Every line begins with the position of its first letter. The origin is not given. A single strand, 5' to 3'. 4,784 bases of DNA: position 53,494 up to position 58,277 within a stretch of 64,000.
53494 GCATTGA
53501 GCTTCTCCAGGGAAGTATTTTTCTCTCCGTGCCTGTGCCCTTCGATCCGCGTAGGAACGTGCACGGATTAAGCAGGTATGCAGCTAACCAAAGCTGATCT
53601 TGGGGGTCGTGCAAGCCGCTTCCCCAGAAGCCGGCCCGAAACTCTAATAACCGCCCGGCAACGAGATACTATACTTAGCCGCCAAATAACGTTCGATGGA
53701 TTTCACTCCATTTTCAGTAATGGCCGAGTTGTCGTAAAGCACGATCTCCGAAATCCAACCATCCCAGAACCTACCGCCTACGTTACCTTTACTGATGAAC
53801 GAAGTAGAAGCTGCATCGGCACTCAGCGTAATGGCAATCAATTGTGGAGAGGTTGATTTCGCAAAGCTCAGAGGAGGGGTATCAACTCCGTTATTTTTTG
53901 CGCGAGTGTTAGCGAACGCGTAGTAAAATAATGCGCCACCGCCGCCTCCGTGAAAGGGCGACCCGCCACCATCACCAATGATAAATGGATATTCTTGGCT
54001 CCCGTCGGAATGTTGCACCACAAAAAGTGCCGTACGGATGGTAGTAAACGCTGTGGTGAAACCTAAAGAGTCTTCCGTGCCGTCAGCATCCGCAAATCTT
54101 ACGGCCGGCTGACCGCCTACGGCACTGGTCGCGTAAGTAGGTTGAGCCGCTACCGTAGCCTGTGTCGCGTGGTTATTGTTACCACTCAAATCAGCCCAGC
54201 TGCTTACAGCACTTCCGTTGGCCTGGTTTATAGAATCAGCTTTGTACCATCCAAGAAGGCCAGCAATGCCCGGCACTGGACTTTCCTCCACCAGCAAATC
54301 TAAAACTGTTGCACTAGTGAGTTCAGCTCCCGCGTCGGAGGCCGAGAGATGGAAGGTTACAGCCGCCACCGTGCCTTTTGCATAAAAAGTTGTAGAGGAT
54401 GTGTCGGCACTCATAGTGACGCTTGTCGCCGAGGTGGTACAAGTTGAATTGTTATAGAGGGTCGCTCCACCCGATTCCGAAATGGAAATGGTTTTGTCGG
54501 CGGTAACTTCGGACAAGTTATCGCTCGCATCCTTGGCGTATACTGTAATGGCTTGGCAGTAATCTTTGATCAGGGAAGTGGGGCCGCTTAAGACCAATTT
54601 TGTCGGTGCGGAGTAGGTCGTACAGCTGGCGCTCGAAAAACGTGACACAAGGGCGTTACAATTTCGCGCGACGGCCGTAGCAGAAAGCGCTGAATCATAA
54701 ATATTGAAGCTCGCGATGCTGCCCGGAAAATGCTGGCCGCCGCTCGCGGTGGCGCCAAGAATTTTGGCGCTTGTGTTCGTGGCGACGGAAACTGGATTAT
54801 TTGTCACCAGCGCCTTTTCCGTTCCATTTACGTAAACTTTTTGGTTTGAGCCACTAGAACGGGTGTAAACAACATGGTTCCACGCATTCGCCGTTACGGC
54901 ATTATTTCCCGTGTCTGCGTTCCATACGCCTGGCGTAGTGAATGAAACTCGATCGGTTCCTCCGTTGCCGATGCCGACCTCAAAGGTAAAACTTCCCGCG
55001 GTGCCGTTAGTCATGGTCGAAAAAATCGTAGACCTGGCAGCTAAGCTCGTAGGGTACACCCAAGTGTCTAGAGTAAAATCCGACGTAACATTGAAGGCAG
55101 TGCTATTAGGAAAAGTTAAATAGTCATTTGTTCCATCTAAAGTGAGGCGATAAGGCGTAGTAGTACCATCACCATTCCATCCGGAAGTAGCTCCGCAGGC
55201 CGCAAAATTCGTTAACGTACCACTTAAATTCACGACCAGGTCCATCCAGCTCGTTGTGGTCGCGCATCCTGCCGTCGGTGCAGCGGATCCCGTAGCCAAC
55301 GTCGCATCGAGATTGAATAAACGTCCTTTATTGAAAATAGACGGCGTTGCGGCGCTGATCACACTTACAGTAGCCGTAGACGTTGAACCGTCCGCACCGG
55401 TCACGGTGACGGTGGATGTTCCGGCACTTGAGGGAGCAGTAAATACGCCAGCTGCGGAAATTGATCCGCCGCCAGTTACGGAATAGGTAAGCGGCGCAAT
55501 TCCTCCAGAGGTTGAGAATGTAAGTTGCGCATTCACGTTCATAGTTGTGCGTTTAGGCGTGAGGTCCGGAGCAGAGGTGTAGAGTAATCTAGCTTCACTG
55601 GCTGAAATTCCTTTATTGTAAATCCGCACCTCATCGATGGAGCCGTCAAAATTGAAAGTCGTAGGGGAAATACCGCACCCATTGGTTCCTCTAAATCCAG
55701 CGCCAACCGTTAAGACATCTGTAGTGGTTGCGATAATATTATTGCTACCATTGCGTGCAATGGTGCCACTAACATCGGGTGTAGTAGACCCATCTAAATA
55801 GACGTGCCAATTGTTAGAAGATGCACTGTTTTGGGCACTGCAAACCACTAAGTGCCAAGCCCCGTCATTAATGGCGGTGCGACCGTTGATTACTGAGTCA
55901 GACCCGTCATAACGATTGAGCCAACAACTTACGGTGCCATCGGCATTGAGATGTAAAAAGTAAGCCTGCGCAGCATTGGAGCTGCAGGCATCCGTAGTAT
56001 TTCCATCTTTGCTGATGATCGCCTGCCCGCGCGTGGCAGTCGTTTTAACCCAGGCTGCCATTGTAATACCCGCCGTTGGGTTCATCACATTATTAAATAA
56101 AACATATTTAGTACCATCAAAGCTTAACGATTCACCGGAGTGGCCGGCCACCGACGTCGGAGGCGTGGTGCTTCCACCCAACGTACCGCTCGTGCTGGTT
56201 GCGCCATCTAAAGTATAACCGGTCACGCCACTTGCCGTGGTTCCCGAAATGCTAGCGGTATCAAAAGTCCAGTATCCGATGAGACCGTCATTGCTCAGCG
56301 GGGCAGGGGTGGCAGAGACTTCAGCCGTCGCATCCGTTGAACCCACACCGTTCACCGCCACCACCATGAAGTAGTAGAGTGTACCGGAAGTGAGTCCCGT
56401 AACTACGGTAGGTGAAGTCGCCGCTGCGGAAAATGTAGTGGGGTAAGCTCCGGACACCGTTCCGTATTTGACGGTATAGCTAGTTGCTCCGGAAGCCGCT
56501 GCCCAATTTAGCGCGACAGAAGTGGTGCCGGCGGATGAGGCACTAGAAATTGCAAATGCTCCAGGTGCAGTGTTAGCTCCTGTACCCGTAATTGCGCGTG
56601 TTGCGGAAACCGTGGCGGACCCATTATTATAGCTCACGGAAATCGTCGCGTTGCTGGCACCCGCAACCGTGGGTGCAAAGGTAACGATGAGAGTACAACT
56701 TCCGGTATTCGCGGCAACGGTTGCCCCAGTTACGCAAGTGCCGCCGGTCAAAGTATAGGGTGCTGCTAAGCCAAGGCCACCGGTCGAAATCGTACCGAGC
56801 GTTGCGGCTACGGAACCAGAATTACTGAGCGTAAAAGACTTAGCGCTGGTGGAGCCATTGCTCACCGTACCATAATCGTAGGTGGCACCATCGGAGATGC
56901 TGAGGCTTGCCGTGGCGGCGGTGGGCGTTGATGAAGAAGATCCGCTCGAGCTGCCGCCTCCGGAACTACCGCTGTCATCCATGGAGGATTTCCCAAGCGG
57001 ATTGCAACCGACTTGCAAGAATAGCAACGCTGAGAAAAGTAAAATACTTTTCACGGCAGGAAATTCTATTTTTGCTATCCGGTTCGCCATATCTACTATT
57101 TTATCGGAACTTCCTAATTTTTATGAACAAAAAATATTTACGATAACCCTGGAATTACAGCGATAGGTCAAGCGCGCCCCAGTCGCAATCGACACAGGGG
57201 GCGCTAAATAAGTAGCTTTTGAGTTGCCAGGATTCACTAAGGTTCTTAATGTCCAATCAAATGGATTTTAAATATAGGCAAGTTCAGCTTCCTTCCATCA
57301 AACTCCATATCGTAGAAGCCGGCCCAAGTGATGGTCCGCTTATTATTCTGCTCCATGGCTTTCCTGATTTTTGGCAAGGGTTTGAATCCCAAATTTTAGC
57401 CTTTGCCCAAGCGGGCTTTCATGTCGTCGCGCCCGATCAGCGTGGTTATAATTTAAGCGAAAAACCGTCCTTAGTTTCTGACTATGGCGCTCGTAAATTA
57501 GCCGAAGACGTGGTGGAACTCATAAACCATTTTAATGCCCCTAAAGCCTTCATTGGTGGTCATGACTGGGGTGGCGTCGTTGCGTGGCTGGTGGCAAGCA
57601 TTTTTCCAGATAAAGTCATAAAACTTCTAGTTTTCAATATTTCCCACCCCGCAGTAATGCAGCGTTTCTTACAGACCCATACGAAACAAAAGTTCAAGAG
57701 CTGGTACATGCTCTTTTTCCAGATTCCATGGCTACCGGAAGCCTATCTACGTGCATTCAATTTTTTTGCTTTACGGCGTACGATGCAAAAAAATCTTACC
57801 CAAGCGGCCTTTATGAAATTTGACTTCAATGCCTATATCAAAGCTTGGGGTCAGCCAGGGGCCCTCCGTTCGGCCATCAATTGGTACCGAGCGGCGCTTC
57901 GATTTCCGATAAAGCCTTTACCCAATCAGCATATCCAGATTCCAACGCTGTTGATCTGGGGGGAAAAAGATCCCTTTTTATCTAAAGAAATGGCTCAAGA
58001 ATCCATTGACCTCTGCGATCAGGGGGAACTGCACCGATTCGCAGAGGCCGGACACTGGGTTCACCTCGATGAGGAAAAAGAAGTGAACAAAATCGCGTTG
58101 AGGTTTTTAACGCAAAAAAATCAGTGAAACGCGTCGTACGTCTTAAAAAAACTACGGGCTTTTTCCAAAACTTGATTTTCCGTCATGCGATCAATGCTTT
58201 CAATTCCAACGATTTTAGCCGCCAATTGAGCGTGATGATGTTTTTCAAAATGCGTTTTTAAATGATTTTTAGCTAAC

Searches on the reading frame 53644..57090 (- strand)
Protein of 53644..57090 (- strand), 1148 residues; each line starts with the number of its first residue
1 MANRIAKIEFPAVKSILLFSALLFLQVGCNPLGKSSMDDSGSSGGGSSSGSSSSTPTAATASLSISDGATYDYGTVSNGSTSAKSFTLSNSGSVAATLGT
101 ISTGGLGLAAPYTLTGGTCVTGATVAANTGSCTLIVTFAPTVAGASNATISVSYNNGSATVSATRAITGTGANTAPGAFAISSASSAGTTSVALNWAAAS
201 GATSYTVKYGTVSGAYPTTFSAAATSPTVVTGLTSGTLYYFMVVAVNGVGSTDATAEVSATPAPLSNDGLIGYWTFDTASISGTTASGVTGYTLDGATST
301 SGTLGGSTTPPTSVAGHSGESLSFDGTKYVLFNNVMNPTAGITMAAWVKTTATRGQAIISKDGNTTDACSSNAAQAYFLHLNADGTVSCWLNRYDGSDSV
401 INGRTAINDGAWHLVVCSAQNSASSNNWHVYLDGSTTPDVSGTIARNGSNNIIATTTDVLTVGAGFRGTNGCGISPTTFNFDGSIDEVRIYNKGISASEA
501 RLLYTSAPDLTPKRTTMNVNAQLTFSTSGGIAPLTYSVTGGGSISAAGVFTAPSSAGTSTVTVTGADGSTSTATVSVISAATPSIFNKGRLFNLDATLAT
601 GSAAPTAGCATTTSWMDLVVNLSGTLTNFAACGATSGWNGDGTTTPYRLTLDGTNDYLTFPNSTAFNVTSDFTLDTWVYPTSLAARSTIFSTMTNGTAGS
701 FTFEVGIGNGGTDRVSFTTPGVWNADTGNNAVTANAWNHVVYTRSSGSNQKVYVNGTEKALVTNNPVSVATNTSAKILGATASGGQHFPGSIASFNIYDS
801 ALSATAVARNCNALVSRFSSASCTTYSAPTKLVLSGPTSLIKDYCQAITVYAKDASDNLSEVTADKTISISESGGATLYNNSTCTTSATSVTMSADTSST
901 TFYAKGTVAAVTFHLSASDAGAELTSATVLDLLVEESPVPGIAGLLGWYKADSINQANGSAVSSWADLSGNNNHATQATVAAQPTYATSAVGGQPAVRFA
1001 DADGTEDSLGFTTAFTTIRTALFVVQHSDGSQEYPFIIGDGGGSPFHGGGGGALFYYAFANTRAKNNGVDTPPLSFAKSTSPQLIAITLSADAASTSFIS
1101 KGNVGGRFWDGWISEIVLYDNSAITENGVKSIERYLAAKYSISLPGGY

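Call 10: search_protein_families(library=pfam, proteins=[window:53644-57090:-], max_evalue=0.01)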
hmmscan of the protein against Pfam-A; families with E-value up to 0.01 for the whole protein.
window:53644-57090:- (1148 aa): 7 families
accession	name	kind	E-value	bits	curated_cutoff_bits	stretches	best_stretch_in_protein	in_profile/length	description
PF13385.13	Laminin_G_3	-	6.5e-41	140.4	27.6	2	652-808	1-151/151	Concanavalin A-like lectin/glucanases superfamily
PF00041.27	fn3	-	2.6e-08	34.4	25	1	184-259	8-82/84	Fibronectin type III domain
PF22544.2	HYDIN_VesB_CFA65-like_Ig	-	3.3e-06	27.7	25.5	1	70-160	9-92/100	HYDIN/CFA65/VesB-like, Ig-like domain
PF02210.31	Laminin_G_2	-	0.00013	22.9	22.9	1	379-491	23-124/126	Laminin G domain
PF25059.1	FN3_DSCAM-DSCAML_C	-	0.0018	19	39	0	203-259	21-78/89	DSCAM/DSCAML C-terminal Fn3-like domain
PF02973.23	Sialidase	-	0.0024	17.8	26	0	469-499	152-180/189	Sialidase, N-terminal domain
PF16656.11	Pur_ac_phosph_N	-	0.0043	18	30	1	187-248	9-83/93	Purple acid Phosphatase, N-terminal domain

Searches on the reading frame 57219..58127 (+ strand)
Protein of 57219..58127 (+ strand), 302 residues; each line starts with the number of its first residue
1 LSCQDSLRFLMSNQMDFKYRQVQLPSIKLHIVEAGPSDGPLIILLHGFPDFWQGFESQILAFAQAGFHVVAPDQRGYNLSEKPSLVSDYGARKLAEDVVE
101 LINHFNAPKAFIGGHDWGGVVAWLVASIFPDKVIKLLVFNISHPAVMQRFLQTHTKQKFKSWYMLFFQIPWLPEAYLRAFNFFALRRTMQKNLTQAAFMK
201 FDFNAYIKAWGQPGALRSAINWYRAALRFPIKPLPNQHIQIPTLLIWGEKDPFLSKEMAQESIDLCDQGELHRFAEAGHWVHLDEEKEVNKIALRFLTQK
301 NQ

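Call 10: search_protein_families(library=pfam, proteins=[window:57219-58127:+], max_evalue=0.01)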
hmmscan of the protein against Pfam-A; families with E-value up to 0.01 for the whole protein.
window:57219-58127:+ (302 aa): 6 families
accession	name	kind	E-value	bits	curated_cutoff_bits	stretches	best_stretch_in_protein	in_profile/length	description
PF00561.26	Abhydrolase_1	-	4e-30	105.7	25.8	1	40-285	1-244/245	alpha/beta hydrolase fold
PF12697.13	Abhydrolase_6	-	9.5e-21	75.9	26.3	1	42-290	1-215/217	Alpha/beta hydrolase family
PF12146.15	Hydrolase_4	-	2.1e-13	50.6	27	1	41-137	6-105/239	Serine aminopeptidase, S33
PF20408.4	Abhydrolase_11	-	0.0034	17.6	27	0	237-282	124-168/193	Alpha/beta hydrolase domain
PF01764.32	Lipase_3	-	0.0043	17.4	22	1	92-161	47-120/140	Lipase (class 3)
PF12695.13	Abhydrolase_5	-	0.0084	16.4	27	0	98-145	46-92/164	Alpha/beta hydrolase family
